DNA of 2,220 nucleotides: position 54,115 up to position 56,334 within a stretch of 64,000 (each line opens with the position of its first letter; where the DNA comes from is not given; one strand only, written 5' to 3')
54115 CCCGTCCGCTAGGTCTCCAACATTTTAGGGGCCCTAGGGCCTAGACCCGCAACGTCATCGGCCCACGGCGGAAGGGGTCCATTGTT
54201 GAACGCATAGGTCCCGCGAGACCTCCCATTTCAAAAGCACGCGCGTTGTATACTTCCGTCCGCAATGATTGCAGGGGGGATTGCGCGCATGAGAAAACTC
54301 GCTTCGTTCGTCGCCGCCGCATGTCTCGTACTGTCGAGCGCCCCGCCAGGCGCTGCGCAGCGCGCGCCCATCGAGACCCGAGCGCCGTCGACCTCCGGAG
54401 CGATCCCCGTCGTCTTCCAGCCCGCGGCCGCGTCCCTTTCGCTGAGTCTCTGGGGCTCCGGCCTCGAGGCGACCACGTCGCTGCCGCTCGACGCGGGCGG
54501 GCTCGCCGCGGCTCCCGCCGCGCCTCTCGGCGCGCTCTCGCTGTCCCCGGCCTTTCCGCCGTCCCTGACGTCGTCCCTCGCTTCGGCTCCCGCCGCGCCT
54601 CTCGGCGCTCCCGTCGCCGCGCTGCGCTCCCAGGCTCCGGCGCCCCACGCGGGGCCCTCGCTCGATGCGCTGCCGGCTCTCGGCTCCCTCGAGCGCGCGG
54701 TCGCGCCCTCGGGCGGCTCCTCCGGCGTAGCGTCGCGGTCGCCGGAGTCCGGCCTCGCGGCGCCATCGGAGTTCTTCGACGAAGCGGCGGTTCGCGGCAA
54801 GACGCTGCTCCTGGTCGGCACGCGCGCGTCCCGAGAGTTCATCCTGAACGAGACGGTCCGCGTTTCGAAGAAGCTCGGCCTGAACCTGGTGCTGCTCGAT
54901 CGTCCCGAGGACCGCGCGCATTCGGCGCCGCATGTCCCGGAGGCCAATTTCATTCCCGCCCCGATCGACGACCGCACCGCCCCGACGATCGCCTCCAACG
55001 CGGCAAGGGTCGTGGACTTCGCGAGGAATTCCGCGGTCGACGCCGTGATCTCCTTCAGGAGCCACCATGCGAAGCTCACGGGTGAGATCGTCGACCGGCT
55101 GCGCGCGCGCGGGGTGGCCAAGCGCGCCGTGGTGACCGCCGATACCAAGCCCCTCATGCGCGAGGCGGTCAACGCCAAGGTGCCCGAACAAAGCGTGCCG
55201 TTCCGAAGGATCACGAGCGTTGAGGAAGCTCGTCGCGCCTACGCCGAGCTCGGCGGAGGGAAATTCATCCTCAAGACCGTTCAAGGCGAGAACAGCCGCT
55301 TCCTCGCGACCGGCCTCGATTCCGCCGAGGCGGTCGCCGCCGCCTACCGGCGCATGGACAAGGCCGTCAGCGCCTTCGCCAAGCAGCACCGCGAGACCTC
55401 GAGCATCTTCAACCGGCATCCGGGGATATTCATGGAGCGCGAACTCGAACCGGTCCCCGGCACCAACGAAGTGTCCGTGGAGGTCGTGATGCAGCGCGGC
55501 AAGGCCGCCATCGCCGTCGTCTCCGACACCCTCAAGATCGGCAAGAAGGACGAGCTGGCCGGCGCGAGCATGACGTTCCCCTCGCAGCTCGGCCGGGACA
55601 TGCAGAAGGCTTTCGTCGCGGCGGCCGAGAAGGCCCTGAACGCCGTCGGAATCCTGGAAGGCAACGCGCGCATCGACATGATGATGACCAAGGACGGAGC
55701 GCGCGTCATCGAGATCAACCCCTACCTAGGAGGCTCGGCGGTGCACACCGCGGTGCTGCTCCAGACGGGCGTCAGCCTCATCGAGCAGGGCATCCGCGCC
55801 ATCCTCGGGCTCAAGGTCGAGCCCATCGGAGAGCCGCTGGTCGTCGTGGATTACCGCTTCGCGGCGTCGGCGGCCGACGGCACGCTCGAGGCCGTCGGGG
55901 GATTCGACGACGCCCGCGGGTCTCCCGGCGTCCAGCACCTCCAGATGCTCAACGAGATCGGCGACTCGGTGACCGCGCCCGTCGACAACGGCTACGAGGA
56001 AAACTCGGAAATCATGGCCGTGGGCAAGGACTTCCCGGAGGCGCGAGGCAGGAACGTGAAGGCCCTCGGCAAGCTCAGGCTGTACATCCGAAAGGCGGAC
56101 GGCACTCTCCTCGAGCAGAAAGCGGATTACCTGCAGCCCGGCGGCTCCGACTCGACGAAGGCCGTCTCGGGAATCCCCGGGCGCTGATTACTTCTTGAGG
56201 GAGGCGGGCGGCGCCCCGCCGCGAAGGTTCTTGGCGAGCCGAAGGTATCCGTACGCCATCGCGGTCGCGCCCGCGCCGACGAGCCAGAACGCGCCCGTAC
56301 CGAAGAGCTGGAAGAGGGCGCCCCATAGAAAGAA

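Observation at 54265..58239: Convergent secreted ATP-grasp enzyme and MFS transporter sharing a related low-complexity N-terminal module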

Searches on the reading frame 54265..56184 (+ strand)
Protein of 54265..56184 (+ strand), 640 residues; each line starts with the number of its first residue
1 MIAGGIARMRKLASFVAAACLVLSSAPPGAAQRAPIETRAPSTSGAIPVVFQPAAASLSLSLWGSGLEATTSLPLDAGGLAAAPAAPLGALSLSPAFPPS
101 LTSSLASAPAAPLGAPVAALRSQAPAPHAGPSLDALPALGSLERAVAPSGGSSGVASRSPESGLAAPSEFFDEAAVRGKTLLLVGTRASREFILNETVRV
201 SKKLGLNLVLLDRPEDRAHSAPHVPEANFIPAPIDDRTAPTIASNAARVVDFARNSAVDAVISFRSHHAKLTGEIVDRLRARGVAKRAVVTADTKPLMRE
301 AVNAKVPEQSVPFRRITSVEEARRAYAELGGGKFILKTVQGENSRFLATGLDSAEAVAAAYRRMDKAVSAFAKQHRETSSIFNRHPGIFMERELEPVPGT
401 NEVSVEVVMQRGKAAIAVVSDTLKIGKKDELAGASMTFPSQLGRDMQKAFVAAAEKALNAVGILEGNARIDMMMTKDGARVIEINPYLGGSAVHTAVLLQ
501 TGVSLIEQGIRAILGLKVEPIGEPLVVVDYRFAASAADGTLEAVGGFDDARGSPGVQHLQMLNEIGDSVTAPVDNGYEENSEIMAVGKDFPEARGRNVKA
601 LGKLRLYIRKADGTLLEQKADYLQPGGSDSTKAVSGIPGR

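Call 3: search_protein_families(library=pfam, proteins=[window:54265-56184:+], max_evalue=0.1)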
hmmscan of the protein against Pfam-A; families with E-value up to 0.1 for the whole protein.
window:54265-56184:+ (640 aa): 5 families
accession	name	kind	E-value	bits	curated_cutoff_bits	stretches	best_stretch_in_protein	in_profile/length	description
PF18603.7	LAL_C2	-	4.3e-08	33.8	29.4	1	531-608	1-77/78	L-amino acid ligase C-terminal domain 2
PF02655.19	ATP-grasp_3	-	1.1e-05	26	23.2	1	401-491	72-160/160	ATP-grasp domain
PF13535.11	ATP-grasp_4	-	8.4e-05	22.7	27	1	335-490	6-155/160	ATP-grasp domain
PF07478.18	Dala_Dala_lig_C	-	0.0015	18.6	24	1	424-487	112-175/204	D-ala D-ala ligase C-terminus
PF18130.6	ATPgrasp_N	-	0.017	16.1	27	1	202-267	5-65/81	ATP-grasp N-terminal domain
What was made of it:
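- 54769..56184 (+): ATP-grasp catalytic core of the L-amino-acid-ligase type, including the LAL_C2 domain (55855-56088). Pfam (call 3).
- On ATP-grasp superfamily: Pfam ATP-grasp_3 scores 26.0 against a cutoff of 23.2 (call 3).
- On L-amino-acid ligase (Lal) family: PF18603 scores 33.8 bits against a cutoff of 29.4 (call 3).
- Pfam LAL_C2 scores above its cutoff (call 3).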

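Call 4: search_protein_families(library=ncbifam, proteins=[window:54265-56184:+], max_evalue=0.1)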
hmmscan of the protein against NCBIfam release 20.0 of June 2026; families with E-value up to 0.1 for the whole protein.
window:54265-56184:+ (640 aa): 10 families
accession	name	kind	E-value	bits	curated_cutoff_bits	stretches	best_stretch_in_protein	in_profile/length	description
NF002563.0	PRK02186.1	subfamily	5.5e-12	44.8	625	1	401-568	191-357/890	argininosuccinate lyase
NF005543.0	PRK07206.1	subfamily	7.7e-07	28.1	302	1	446-518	246-318/416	hypothetical protein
NF053745.1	AAntcapLigBacD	equivalog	0.0015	17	850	1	258-476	100-315/471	alanine--anticapsin ligase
NF000207.3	D_ala_D_ser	equivalog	0.0044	16.2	520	1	415-486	236-307/342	D-alanine--D-serine ligase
NF002378.0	PRK01372.1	subfamily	0.0052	15.5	243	1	425-486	208-269/305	D-alanine--D-alanine ligase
NF002528.0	PRK01966.1-4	subfamily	0.013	14.4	262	1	433-485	273-325/366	D-alanine--D-alanine ligase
NF040722.1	MfnD_Meth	equivalog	0.017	14.5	400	1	447-492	210-255/288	tyramine--L-glutamate ligase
TIGR01205.1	D_ala_D_alaTIGR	subfamily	0.022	13.8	245.65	1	434-489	233-288/318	D-alanine--D-alanine ligase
NF012213.0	VanC1_ser_lig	exception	0.036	13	775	1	414-504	234-326/343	D-alanine--D-serine ligase VanC1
NF012214.1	D_ala_D_ser_VanC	exception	0.056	12.6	650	1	414-504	241-333/350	D-alanine--D-serine ligase VanC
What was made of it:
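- The R-x-D...E-x-N site resembles cell-wall ATP-grasp ligases such as Ddl (weak Ddl hits in calls 3 and 4; own knowledge).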

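Call 6: find_homologous_proteins(query=window:54265-56184:+, max_evalue=0.00001)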
Query window:54265-56184:+ (640 aa): 67 proteins with E <= 0.00001 among 8000 candidates.
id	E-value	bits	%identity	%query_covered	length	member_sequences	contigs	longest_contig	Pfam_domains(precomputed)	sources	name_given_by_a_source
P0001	0.0e+0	1339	100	99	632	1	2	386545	PF02655.20,PF18603.8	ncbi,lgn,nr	ncbi:MAG: ATP-grasp domain-containing protein [Elusimicrobia bacterium]|nr:ATP-grasp domain-containi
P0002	8.8e-155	535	55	74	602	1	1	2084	PF18603.8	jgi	jgi:hypothetical protein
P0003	3.6e-152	527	55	73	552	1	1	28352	PF02655.20,PF18603.8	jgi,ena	-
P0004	3.8e-152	526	-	-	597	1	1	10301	PF18603.8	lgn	-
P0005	2.4e-149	517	52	83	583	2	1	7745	PF02655.20,PF18603.8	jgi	-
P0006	3.5e-142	494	53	72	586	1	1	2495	PF02655.20,PF18603.8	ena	-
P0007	2.1e-138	481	54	71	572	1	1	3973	PF18603.8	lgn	-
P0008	2.4e-131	458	48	77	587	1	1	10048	PF02655.20,PF18603.8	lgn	-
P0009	1.8e-130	455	51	71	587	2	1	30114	PF18603.8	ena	-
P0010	1.7e-129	452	51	71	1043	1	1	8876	PF18603.8,PF07690.22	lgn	-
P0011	3.9e-129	450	48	78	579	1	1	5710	PF02655.20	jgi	-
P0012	5.5e-129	450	51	71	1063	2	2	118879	PF18603.8,PF07690.22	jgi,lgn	-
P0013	1.0e-127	446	46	83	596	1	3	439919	PF02655.20,PF18603.8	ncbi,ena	-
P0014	3.0e-126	441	49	73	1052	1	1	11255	PF18603.8,PF07690.22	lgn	-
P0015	4.0e-126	441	47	72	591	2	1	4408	PF02655.20,PF18603.8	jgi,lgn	jgi:hypothetical protein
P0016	5.1e-126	440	49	73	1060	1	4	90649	PF18603.8,PF07690.22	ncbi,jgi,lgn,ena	jgi:biotin carboxylase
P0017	1.0e-125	439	48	72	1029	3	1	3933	PF18603.8,PF07690.22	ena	-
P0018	1.6e-125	438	50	72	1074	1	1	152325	PF18603.8,PF07690.22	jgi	jgi:hypothetical protein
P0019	2.2e-124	435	49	73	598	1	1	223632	PF02655.20,PF18603.8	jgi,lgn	jgi:hypothetical protein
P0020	7.7e-123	430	49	71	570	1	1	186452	PF18603.8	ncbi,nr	ncbi:MAG: hypothetical protein HY077_06900 [Elusimicrobia bacterium]|nr:hypothetical protein [Elusim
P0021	8.2e-123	430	49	74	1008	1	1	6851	PF18603.8,PF07690.22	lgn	-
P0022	1.5e-122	429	48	71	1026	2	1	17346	PF18603.8,PF07690.22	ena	-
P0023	3.2e-121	424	48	72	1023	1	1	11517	PF18603.8,PF07690.22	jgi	jgi:biotin carboxylase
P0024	4.7e-121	424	48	71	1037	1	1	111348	PF18603.8,PF07690.22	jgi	jgi:hypothetical protein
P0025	9.1e-121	423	49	71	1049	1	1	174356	PF18603.8,PF07690.22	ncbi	ncbi:MAG: hypothetical protein ACHQ51_00310 [Elusimicrobiota bacterium]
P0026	2.6e-120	421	42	97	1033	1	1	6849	PF18603.8,PF07690.22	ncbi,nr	ncbi:MAG: MFS transporter [Elusimicrobia bacterium]|nr:MFS transporter [Elusimicrobiota bacterium]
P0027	4.1e-120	421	44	87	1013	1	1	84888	PF18603.8,PF07690.22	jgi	jgi:hypothetical protein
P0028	7.1e-120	420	47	72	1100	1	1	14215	PF18603.8,PF07690.22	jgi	jgi:biotin carboxylase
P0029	9.8e-120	419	47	73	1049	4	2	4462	PF18603.8,PF07690.22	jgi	jgi:hypothetical protein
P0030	1.3e-119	419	49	71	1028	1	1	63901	PF18603.8,PF07690.22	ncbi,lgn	-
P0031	2.0e-119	418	45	82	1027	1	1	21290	PF18603.8,PF07690.22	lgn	-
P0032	2.8e-119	418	48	71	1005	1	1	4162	PF18603.8,PF07690.22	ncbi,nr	ncbi:MAG: MFS transporter [Elusimicrobia bacterium]|nr:MFS transporter [Elusimicrobiota bacterium]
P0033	2.7e-118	415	48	71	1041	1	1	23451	PF18603.8,PF07690.22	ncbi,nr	ncbi:MAG: MFS transporter [Elusimicrobiota bacterium]|nr:MFS transporter [Elusimicrobiota bacterium]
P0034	8.0e-118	413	47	71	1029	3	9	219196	PF18603.8,PF07690.22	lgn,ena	-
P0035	5.4e-117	410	47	74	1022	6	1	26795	PF18603.8,PF07690.22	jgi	jgi:hypothetical protein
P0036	2.1e-116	408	48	72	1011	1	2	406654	PF18603.8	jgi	jgi:biotin carboxylase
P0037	3.5e-116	408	47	71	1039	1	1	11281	PF18603.8,PF07690.22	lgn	-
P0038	8.0e-116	406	47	71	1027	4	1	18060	PF18603.8,PF07690.22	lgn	-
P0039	1.4e-115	406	46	71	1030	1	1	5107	PF18603.8,PF07690.22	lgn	-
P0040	1.9e-115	405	48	72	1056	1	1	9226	PF18603.8,PF07690.22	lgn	-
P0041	3.6e-115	404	46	72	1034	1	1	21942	PF18603.8,PF07690.22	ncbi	-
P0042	1.2e-114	403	46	71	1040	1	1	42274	PF18603.8,PF07690.22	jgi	jgi:biotin carboxylase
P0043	1.3e-114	403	47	71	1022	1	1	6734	PF18603.8,PF07690.22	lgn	-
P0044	1.7e-114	402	43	83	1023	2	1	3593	PF18603.8,PF07690.22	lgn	-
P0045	2.1e-114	402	49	70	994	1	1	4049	PF18603.8,PF07690.22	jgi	jgi:hypothetical protein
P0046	2.2e-114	402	45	71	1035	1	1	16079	PF18603.8,PF07690.22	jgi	jgi:hypothetical protein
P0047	4.5e-114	401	46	71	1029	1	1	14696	PF18603.8,PF07690.22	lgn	-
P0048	6.5e-114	400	46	72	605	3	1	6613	PF18603.8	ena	-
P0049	7.4e-114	400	46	71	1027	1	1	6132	PF18603.8,PF07690.22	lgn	-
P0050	1.0e-113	400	46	72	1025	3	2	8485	PF18603.8,PF07690.22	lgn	-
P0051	1.4e-113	399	46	71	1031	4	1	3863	PF18603.8,PF07690.22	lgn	-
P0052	1.4e-113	399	49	71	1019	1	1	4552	PF18603.8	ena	-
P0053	2.1e-113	398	47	72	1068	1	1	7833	PF18603.8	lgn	-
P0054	4.5e-113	397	44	79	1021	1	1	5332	PF18603.8,PF07690.22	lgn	-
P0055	6.6e-113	397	46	71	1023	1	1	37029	PF18603.8,PF07690.22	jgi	-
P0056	1.0e-112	396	46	71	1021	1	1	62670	PF18603.8,PF07690.22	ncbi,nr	ncbi:MAG: hypothetical protein HYX59_14250 [Elusimicrobia bacterium]|nr:hypothetical protein [Elusim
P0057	1.3e-112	396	45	74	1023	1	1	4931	PF18603.8,PF07690.22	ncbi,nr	ncbi:MAG: hypothetical protein HY925_13825 [Elusimicrobia bacterium]|nr:hypothetical protein [Elusim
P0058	2.3e-112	395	46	71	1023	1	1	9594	PF18603.8,PF07690.22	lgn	-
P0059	9.4e-112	393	45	73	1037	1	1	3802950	PF18603.8,PF07690.22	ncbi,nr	ncbi:MAG: hypothetical protein M0D55_03955 [Elusimicrobiota bacterium]|nr:MAG: hypothetical protein 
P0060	2.0e-111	392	48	71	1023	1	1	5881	PF18603.8,PF07690.22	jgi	jgi:hypothetical protein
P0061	6.2e-111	390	46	71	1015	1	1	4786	PF18603.8,PF07690.22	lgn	-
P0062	2.2e-110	389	45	71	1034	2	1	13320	PF18603.8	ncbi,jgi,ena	jgi:hypothetical protein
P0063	3.5e-110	388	44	72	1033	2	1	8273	PF18603.8,PF07690.22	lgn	-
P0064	8.9e-105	370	45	72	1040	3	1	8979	PF18603.8,PF07690.22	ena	-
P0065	6.6e-96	341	49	58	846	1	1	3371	PF18603.8,PF07690.22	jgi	jgi:hypothetical protein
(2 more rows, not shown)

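Call 13: find_encoding_contigs(protein=P0001, flank=10000, max_places=3)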
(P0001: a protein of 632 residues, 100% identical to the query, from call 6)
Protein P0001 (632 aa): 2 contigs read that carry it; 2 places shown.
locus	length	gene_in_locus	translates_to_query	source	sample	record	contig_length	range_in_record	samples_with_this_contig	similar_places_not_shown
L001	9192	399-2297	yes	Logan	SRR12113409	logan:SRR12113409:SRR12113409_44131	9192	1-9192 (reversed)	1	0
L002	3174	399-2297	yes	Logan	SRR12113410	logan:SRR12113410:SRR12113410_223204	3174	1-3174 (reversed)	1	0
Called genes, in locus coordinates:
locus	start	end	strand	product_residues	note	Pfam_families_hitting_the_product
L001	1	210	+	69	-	?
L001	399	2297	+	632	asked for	PF02655:ATP-grasp_3 (weak), PF18603:LAL_C2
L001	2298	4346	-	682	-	PF07690:MFS_1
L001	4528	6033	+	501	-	PF01645:Glu_synthase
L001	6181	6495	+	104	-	PF00072:Response_reg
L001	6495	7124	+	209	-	PF04509:CheC (faint)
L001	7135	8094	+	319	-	PF03401:TctC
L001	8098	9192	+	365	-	?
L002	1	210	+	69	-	?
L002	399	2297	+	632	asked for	PF02655:ATP-grasp_3 (weak), PF18603:LAL_C2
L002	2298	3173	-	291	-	?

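Call 14: find_encoding_contigs(protein=P0013, flank=8000, max_places=1)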
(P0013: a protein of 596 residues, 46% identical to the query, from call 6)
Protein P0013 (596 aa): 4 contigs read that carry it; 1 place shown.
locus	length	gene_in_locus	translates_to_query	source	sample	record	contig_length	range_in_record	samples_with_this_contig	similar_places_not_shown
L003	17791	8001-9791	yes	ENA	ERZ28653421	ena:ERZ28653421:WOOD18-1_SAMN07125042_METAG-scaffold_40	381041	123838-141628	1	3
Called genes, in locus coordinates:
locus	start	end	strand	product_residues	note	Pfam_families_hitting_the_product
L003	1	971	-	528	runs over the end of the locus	PF02811:PHP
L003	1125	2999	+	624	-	PF07690:MFS_1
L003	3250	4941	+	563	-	PF07969:Amidohydro_3, PF01979:Amidohydro_1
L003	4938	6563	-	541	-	-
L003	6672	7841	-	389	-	-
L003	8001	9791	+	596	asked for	PF02655:ATP-grasp_3 (faint), PF18603:LAL_C2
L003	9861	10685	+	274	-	PF01183:Glyco_hydro_25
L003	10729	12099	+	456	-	PF00069:Pkinase, PF07714:PK_Tyr_Ser-Thr, PF03109:ABC1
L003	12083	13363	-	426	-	PF23500:DUF7133 (weak), PF22807:TrAA12, PF07995:GSDH, PF22807:TrAA12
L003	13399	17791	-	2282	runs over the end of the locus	-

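Call 15: find_encoding_contigs(protein=P0019, flank=8000, max_places=1)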
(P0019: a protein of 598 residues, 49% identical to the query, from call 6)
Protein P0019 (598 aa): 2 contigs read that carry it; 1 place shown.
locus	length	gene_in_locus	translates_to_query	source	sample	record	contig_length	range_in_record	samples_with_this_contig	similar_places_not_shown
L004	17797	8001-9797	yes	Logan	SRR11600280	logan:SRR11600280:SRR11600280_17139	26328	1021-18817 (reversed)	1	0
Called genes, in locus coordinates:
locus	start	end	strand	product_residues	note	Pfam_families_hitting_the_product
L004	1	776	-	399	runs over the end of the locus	-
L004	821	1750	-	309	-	PF01073:3Beta_HSD, PF01370:Epimerase, PF04321:RmlD_sub_bind (weak), PF07993:NAD_binding_4 (faint), PF16363:GDP_Man_Dehyd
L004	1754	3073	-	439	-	PF01494:FAD_binding_3 (faint), PF03721:UDPG_MGDP_dh_N, PF00984:UDPG_MGDP_dh, PF03720:UDPG_MGDP_dh_C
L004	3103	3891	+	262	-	PF03781:FGE-sulfatase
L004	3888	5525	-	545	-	PF03417:AAT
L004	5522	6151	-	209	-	PF14360:PAP2_C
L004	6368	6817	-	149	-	PF01467:CTP_transf_like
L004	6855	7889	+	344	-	-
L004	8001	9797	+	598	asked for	PF02655:ATP-grasp_3 (faint), PF18603:LAL_C2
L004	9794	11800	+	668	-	PF07690:MFS_1 (weak)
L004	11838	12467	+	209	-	PF00702:Hydrolase, PF13419:HAD_2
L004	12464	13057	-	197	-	PF13580:SIS_2, PF01380:SIS (weak)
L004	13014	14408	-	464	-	PF00289:Biotin_carb_N, PF02786:CPSase_L_D2, PF02222:ATP-grasp, PF07478:Dala_Dala_lig_C, PF02785:Biotin_carb_C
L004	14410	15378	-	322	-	-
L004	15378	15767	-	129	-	PF00364:Biotin_lipoyl, PF25997:BSH_YhbJ (weak)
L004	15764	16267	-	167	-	PF00383:dCMP_cyt_deam_1, PF08211:dCMP_cyt_deam_2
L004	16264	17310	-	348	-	PF00962:A_deaminase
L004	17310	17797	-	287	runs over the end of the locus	PF01048:PNP_UDP_1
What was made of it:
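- L004 (call 15) has a co-directional pair with a 4-nt overlap.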

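Call 16: find_encoding_contigs(protein=P0020, flank=8000, max_places=1)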
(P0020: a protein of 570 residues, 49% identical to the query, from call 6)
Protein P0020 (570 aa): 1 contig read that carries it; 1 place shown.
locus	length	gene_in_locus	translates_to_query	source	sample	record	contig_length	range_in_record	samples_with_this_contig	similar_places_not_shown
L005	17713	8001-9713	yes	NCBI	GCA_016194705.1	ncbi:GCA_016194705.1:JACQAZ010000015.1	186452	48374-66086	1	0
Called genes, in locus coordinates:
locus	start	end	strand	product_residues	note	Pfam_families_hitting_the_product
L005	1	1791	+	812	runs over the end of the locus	PF00890:FAD_binding_2 (weak), PF01266:DAO, PF07992:Pyr_redox_2 (faint), PF13450:NAD_binding_8 (weak), PF16350:FAO_M, PF01571:GCV_T, PF08669:GCV_T_C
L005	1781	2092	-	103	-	PF02604:PhdYeFM_antitox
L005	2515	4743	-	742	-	PF02811:PHP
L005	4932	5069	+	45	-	-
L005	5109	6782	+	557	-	PF07969:Amidohydro_3, PF01979:Amidohydro_1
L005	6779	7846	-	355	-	PF04773:FecR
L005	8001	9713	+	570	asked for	PF18603:LAL_C2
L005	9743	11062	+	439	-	PF01619:Pro_dh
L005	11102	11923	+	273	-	PF01048:PNP_UDP_1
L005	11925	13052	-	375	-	PF04055:Radical_SAM, PF13186:SPASM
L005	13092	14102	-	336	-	PF00535:Glycos_transf_2, PF10111:Glyco_tranf_2_2, PF13641:Glyco_tranf_2_3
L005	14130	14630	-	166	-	PF00300:His_Phos_1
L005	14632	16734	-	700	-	PF07690:MFS_1 (weak)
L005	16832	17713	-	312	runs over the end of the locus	PF01551:Peptidase_M23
